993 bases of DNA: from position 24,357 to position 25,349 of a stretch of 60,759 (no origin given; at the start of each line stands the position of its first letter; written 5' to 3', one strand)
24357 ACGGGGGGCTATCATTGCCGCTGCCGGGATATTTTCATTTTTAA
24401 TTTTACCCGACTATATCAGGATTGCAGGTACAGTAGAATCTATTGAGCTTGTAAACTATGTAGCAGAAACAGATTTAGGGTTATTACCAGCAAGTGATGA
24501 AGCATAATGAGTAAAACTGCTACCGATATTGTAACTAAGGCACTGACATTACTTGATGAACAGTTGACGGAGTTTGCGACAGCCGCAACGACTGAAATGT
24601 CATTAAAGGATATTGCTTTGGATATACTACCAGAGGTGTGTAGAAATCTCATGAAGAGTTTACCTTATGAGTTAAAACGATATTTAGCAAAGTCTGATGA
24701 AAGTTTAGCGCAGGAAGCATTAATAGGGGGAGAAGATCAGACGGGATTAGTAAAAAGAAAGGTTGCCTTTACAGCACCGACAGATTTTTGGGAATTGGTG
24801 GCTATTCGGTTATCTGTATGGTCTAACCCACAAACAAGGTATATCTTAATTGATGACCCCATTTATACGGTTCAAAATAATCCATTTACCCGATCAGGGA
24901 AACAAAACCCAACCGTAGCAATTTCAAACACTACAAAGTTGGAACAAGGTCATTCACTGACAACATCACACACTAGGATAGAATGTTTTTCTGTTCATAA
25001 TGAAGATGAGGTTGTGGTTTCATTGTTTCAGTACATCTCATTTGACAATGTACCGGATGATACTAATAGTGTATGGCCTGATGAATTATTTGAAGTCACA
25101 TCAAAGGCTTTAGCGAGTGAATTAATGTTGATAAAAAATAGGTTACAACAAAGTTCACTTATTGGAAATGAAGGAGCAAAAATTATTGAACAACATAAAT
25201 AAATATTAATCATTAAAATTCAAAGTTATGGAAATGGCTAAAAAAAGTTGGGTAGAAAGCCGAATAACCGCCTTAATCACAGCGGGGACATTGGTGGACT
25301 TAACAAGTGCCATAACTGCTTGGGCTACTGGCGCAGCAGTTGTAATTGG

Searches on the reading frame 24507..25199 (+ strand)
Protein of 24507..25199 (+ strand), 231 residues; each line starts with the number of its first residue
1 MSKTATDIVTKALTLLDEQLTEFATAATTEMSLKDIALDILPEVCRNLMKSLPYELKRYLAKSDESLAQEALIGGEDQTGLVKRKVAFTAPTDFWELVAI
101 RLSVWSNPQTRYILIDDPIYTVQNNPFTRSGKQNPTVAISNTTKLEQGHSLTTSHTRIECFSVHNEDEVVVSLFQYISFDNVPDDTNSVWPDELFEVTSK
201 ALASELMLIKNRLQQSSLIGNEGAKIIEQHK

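Call 101: search_protein_families(library=phrogs, proteins=[window:24507-25199:+], max_evalue=0.01)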
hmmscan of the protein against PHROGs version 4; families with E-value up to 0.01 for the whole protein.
window:24507-25199:+ (231 aa): 1 family
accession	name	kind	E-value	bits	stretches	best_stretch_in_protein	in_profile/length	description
phrog_22135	-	unknown function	0.00085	20.1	1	89-144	82-139/212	-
